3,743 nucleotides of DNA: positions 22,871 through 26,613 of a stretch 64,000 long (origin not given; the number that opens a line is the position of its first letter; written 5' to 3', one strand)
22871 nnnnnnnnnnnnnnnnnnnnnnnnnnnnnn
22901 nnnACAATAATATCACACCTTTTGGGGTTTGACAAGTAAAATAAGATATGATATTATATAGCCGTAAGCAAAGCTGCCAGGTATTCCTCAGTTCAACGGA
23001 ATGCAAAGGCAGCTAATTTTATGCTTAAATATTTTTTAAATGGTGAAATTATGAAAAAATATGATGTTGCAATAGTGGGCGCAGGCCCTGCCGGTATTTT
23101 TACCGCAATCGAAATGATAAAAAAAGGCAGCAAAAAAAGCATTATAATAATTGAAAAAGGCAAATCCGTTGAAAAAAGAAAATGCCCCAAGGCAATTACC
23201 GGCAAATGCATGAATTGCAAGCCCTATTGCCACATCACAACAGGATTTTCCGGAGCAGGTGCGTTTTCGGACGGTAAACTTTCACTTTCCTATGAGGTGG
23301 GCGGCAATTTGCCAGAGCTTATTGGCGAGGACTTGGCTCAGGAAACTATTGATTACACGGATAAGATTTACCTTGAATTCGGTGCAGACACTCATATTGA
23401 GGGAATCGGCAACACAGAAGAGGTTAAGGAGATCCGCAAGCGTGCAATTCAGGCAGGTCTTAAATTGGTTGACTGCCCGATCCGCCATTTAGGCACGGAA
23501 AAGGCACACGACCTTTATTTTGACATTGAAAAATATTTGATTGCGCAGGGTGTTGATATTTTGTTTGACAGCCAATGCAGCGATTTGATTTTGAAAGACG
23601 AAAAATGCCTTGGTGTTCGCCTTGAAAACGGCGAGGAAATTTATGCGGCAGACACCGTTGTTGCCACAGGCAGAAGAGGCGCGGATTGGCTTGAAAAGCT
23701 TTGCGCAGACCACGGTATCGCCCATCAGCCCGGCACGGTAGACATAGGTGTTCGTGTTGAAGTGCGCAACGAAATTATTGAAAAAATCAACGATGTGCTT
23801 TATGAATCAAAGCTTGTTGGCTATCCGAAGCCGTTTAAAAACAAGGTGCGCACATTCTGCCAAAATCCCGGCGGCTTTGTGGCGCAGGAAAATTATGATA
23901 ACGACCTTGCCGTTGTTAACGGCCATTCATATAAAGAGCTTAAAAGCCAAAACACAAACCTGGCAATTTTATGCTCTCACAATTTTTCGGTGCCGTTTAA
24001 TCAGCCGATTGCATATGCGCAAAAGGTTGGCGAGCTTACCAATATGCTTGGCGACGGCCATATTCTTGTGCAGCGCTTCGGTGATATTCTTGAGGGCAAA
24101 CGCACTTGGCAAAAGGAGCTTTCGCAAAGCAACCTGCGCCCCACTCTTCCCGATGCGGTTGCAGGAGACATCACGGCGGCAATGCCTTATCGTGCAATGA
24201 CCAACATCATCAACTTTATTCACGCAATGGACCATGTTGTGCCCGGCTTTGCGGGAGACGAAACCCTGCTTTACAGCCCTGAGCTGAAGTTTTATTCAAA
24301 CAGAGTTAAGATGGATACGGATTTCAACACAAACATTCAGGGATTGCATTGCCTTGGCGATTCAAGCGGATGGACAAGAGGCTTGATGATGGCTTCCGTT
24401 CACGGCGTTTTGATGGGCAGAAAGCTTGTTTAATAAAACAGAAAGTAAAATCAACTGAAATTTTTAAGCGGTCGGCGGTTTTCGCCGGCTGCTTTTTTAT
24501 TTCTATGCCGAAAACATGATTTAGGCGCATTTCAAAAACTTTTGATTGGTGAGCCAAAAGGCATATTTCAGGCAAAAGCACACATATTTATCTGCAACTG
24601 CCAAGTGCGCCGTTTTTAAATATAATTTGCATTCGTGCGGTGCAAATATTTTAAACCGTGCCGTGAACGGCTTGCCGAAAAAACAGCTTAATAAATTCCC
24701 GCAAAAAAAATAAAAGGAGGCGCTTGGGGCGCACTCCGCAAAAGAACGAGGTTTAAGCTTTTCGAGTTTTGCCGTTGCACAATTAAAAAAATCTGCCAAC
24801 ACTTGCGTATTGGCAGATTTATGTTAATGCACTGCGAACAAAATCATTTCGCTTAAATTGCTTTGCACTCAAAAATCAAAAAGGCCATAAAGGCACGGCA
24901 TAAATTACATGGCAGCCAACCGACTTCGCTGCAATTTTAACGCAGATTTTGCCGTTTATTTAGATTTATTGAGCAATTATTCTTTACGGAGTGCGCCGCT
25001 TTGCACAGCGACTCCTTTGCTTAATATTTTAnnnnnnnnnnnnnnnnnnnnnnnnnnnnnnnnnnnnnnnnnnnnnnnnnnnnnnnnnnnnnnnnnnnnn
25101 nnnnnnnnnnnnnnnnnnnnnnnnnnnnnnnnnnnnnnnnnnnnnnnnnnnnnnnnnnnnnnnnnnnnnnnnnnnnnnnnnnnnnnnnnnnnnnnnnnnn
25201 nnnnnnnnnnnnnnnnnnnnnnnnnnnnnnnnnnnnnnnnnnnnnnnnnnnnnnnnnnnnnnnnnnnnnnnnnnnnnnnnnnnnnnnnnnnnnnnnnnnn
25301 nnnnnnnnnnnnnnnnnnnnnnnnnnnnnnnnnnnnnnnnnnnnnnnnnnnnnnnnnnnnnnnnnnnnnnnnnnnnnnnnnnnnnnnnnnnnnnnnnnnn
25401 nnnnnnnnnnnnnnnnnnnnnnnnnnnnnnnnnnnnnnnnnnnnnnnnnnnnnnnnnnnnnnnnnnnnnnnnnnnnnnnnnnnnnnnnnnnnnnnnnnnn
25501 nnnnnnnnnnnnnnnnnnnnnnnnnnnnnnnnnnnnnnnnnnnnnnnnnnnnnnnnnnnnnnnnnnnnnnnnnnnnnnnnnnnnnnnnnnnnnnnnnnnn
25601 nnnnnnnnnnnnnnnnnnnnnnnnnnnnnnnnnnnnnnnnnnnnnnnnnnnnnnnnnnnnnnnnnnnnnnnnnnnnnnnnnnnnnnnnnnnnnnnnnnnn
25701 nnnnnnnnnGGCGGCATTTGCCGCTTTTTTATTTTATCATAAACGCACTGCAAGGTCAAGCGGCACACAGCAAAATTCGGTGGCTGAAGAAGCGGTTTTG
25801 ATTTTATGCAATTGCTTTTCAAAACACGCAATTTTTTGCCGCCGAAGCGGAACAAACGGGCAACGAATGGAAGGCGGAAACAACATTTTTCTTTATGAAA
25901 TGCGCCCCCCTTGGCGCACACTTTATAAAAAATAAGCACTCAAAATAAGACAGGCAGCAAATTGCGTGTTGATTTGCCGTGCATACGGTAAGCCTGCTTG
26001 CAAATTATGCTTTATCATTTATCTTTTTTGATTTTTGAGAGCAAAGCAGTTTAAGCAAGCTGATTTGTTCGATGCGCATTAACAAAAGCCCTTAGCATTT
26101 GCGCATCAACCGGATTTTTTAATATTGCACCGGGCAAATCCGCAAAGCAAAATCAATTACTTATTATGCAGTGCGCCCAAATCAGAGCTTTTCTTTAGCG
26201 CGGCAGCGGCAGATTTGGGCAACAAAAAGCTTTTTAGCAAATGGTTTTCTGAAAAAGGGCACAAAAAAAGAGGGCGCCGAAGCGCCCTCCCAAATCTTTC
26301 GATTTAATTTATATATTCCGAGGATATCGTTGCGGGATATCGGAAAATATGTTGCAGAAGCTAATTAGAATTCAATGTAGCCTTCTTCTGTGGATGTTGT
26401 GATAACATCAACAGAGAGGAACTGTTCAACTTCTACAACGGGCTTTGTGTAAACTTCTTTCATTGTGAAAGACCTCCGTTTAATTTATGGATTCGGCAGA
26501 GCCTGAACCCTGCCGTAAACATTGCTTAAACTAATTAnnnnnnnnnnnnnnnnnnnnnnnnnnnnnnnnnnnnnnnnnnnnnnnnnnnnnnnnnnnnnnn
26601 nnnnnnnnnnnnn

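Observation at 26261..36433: Four-gene operon: giant dockerin protein, cohesin-dockerin adaptor sharing its C-terminal module, Cys-rich Flg_new protein, and a 33-aa peptide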

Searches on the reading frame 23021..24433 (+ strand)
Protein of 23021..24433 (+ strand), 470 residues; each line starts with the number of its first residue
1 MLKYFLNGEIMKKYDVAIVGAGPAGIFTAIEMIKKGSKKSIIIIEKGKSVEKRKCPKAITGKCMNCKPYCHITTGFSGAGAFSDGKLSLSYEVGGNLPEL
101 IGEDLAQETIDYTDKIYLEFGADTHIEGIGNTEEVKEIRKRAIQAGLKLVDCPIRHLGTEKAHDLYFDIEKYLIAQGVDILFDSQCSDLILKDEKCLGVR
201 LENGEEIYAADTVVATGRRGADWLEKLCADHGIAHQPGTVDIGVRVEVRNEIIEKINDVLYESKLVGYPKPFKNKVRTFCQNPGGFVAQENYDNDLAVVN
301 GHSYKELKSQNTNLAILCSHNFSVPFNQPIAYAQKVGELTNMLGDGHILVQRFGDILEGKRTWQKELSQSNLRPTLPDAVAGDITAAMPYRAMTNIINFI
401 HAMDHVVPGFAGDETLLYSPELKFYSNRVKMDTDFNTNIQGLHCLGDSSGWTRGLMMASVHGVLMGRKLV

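Call 22: search_protein_families(library=pfam, proteins=[window:23021-24433:+], max_evalue=0.01)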
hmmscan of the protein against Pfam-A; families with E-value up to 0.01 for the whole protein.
window:23021-24433:+ (470 aa): 12 families
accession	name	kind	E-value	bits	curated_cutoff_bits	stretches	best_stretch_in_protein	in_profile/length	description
PF21688.3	FAD-depend_C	-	4.9e-13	50.2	27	1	242-421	4-194/197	FAD-dependent protein, C-terminal domain-like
PF07992.20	Pyr_redox_2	-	1.4e-09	38.3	26.1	1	14-56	1-41/291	Pyridine nucleotide-disulphide oxidoreductase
PF00890.30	FAD_binding_2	-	5.4e-09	36.2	20.4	1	15-49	1-33/414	FAD binding domain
PF03486.20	HI0933_like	-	5.7e-09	36.2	50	1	15-63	2-47/244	HI0933-like protein Rossmann domain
PF01134.28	GIDA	-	4.1e-08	33.1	22.1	1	181-236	113-170/391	Glucose inhibited division protein A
PF01266.30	DAO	-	2.8e-06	27.5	27.9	1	15-48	1-32/353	FAD dependent oxidoreductase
PF13738.12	Pyr_redox_3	-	1.3e-05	25.1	30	1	18-51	2-34/305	Pyridine nucleotide-disulphide oxidoreductase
PF12831.13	FAD_oxidored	-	0.00095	19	27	0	15-48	1-32/416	FAD dependent oxidoreductase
PF01494.25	FAD_binding_3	-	0.0012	18.6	22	1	13-47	1-33/349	FAD binding domain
PF05834.18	Lycopene_cycl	-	0.0074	15.8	23.4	0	15-50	1-36/380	Lycopene cyclase protein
PF13454.12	NAD_binding_9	-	0.0091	16.4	21.8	0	17-49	1-34/155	FAD-NAD(P)-binding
PF01946.23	Thi4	-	0.0092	15.7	26.2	0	13-46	17-49/235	Thi4 family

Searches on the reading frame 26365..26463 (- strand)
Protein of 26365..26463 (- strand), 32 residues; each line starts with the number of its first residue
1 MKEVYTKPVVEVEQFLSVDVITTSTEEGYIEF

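Call 7: search_protein_families(library=pfam, proteins=[window:26365-26463:-], max_evalue=0.1)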
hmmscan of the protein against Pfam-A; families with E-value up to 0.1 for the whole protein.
window:26365-26463:- (32 aa): 0 families

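Call 10: search_protein_families(library=ncbifam, proteins=[window:26365-26463:-], max_evalue=0.1)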
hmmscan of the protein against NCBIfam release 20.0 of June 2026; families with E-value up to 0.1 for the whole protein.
window:26365-26463:- (32 aa): 0 families

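Call 90: search_solved_structures(query=A5, max_evalue=10, show_alignments=2)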
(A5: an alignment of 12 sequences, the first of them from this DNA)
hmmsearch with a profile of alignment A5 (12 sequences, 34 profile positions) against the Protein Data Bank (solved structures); distinct sequences matched with E-value up to 10: 0.
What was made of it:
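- Tried and rejected: The peptide family gave 0 hits (call 90).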

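Call 91: search_protein_families(library=ncbifam, alignment_id=A5, max_evalue=10)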
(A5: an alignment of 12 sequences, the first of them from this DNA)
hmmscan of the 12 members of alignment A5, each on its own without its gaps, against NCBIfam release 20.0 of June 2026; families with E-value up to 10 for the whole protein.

A. member 1, seq(32 aa): 0 families

B. families by the number of members that match (of 12 scanned): 0 families
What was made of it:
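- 26365..26463 (-): 32-aa acidic peptide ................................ with no signal peptide. Last gene of the operon. No match in Pfam, NCBIfam or PDB (calls 7, 10, 90, 91).
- Tried and rejected: Peptide: Pfam and NCBIfam are negative (calls 7, 10, 91).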
